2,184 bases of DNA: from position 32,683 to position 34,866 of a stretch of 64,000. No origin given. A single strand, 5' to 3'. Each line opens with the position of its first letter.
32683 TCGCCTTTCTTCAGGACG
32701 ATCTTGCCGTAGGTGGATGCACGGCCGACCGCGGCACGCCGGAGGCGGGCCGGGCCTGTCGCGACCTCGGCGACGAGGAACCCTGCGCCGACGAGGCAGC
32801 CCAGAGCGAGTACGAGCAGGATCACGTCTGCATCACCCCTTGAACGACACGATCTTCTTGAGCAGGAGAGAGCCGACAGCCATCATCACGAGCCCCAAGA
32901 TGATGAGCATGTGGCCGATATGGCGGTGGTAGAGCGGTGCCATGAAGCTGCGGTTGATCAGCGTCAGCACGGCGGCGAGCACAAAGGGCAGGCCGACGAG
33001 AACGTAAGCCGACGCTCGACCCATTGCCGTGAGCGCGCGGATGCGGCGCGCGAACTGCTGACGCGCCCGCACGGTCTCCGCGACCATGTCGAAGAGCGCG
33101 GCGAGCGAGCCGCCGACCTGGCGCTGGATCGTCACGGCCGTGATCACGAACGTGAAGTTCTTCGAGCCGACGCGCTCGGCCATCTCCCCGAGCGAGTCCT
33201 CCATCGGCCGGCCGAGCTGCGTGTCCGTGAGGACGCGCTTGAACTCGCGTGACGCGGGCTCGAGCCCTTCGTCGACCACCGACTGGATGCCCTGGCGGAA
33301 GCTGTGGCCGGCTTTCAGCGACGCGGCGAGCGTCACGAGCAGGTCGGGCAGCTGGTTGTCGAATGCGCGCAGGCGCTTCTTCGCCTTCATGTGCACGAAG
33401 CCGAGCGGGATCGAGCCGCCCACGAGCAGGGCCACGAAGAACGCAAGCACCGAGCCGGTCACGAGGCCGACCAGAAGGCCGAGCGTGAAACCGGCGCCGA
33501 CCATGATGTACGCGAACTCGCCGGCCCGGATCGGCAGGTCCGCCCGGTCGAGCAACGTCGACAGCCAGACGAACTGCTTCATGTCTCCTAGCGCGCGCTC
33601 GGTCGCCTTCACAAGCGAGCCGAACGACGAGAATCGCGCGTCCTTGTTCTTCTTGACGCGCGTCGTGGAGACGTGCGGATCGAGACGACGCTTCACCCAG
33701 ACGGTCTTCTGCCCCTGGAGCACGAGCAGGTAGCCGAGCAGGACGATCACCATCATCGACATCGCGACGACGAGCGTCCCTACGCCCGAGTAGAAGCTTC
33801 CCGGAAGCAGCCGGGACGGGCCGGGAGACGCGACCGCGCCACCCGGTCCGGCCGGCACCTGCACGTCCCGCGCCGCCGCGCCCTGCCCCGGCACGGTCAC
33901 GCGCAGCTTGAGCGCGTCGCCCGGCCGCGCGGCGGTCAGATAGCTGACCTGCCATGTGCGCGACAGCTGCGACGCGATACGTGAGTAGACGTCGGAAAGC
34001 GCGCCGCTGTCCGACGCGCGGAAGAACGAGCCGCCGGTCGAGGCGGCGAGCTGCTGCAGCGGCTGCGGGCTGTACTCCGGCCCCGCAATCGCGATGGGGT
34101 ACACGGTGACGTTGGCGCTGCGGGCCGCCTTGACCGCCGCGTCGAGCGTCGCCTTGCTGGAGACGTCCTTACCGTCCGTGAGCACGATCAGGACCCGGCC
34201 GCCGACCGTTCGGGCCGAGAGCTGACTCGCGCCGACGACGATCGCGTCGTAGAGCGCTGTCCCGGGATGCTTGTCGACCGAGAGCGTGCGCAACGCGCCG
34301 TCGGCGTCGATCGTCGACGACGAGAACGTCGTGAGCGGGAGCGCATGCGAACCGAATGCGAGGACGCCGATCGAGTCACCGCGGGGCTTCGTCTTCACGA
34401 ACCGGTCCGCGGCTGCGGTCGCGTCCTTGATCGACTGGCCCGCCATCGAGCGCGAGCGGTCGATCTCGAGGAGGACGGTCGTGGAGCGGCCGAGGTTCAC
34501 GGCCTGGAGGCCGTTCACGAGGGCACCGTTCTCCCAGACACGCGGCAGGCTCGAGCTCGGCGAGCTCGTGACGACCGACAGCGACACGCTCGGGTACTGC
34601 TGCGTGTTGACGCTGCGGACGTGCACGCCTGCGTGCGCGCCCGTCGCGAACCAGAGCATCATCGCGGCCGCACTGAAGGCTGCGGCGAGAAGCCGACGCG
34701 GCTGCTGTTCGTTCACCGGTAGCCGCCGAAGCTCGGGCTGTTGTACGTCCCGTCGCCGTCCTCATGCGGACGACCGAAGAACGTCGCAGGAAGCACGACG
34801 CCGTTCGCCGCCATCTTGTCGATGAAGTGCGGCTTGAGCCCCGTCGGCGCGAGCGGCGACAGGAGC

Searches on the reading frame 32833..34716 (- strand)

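Call 49: search_protein_families(library=pfam, proteins=[window:32833-34716:-], max_evalue=0.001)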
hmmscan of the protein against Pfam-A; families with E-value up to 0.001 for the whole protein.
window:32833-34716:- (627 aa): 5 families
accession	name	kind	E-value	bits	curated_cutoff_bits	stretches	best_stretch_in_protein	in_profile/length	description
PF00482.28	T2SSF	-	1.8e-16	60.7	25.2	1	462-585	4-124/125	Type II secretion system (T2SS), protein F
PF00092.34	VWA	-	1.3e-15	58.5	23.8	1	85-245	6-173/174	von Willebrand factor type A domain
PF13519.12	VWA_2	-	4.8e-11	43.7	27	1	84-183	4-107/107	von Willebrand factor type A domain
PF13768.12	VWA_3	-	1e-05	26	27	1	82-229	4-151/155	von Willebrand factor type A domain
PF05762.20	VWA_CoxE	-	0.00036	20.5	26.4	0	78-206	56-183/222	VWA domain containing CoxE-like protein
